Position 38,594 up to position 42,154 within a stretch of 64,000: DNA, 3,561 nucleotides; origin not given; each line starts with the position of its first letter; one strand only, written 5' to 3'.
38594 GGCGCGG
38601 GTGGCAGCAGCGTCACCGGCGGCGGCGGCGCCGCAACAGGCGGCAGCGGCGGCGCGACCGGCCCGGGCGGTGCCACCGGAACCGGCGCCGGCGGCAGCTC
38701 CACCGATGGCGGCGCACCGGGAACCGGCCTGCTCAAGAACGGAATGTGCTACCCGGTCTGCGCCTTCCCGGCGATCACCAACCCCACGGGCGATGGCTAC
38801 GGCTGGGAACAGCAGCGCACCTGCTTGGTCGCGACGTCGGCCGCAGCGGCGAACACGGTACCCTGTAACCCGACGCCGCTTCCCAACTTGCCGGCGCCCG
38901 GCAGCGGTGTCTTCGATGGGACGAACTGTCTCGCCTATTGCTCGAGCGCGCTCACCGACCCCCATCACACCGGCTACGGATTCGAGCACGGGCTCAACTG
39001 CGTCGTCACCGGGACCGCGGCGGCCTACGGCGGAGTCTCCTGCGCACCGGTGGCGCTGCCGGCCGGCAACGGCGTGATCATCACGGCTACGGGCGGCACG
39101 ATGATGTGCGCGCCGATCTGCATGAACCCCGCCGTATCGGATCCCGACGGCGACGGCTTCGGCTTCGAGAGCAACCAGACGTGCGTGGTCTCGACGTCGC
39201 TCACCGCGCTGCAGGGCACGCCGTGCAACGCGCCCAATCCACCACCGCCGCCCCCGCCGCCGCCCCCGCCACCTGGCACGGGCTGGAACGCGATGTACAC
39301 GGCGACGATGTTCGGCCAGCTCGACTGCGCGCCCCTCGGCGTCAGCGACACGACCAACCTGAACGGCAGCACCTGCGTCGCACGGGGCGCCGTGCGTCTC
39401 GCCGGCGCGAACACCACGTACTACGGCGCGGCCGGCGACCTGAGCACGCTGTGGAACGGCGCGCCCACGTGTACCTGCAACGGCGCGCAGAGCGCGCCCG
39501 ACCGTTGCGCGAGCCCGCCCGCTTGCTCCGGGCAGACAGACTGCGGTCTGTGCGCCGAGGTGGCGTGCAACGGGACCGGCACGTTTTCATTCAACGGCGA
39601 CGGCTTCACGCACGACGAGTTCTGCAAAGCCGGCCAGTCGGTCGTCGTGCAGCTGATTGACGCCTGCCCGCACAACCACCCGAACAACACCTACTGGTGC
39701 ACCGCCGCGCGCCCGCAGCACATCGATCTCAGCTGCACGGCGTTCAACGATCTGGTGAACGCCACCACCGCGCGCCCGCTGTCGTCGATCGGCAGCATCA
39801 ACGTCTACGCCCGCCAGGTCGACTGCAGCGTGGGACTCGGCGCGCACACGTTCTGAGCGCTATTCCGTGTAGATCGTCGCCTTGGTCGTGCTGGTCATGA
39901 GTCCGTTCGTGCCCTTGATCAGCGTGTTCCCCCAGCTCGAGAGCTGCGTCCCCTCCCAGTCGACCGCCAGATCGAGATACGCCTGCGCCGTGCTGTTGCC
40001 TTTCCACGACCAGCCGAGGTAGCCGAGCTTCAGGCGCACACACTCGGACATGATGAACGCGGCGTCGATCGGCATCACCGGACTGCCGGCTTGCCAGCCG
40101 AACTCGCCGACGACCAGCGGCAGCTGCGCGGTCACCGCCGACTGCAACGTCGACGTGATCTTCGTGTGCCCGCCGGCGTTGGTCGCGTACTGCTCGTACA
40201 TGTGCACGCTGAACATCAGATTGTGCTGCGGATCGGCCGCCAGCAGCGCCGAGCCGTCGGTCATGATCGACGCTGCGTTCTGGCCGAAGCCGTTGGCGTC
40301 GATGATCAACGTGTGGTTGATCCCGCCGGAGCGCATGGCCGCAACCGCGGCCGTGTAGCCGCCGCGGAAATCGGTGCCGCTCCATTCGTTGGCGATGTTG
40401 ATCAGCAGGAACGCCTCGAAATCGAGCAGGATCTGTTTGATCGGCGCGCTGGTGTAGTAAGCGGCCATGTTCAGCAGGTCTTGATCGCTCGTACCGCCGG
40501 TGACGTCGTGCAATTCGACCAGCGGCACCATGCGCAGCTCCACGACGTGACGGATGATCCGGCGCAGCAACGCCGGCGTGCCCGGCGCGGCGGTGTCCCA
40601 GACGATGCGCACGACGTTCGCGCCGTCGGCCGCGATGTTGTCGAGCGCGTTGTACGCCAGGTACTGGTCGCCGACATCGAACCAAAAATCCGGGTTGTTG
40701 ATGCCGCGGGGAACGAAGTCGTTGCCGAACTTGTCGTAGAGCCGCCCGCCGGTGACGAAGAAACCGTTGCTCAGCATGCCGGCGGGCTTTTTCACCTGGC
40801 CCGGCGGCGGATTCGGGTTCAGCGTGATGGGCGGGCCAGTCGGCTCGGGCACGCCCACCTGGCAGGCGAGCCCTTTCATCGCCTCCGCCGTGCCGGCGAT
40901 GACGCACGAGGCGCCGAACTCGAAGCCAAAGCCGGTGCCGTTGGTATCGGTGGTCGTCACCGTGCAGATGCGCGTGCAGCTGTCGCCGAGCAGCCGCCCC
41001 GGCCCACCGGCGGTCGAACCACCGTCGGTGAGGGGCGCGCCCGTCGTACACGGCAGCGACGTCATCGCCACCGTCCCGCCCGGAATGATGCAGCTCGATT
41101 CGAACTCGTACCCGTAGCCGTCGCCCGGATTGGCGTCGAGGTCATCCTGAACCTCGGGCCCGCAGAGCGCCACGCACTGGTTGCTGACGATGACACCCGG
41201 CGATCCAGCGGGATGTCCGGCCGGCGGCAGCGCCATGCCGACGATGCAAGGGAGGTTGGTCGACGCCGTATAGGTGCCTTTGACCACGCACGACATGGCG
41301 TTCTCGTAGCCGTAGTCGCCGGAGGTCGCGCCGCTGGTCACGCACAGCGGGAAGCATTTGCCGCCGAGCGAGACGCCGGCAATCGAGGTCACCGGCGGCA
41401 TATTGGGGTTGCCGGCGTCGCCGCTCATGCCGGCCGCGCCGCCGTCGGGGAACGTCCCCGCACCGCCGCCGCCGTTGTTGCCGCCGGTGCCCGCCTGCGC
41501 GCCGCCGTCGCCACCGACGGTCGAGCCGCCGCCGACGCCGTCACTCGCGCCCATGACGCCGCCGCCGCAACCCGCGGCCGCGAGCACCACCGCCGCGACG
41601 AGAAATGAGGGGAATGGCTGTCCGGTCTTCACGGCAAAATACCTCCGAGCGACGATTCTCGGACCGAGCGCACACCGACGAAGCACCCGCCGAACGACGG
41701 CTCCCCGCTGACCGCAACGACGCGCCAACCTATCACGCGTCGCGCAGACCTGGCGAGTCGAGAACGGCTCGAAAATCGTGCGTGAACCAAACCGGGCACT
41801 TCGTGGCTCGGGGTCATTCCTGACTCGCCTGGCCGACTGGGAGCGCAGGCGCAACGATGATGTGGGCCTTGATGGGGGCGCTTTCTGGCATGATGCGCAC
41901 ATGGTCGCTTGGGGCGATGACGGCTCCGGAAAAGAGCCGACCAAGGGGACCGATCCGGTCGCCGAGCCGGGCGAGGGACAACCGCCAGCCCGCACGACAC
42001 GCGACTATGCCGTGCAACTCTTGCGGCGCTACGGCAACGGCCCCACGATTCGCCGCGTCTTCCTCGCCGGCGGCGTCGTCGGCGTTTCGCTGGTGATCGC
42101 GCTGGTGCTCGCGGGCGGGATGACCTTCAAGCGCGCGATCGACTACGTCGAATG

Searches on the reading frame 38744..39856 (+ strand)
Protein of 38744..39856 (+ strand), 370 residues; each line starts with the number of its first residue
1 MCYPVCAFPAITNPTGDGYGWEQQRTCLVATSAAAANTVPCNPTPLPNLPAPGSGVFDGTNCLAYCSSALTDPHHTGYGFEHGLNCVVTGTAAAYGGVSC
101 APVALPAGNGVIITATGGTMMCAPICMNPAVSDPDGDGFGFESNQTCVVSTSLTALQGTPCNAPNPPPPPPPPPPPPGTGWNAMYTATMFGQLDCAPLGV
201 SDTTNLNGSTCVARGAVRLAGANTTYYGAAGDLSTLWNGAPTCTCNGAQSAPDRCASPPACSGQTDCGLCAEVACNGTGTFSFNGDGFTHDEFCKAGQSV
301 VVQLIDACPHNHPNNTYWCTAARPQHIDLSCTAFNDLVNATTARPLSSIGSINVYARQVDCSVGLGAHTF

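Call 27: search_protein_families(library=pfam, proteins=[window:38744-39856:+], max_evalue=0.001)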
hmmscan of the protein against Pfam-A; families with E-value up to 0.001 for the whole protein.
window:38744-39856:+ (370 aa): 2 families
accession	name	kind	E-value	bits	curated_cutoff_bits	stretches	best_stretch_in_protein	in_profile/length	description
PF03330.24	DPBB_1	-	8e-05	23.2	28.8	1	264-338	12-72/83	Lytic transglycolase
PF02013.21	CBM_10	-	0.0001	23.2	23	0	124-149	10-36/36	Cellulose or protein binding domain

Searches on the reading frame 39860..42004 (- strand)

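Call 27: search_protein_families(library=pfam, proteins=[window:39860-42004:-], max_evalue=0.001)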
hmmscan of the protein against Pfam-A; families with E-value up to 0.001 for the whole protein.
window:39860-42004:- (714 aa): 2 families
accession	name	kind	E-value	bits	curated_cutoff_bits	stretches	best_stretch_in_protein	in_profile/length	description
PF00150.24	Cellulase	-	8.2e-18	65.3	23.5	1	424-671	2-272/272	Cellulase (glycosyl hydrolase family 5)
PF02013.21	CBM_10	-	0.00083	20.2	23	0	216-241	7-36/36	Cellulose or protein binding domain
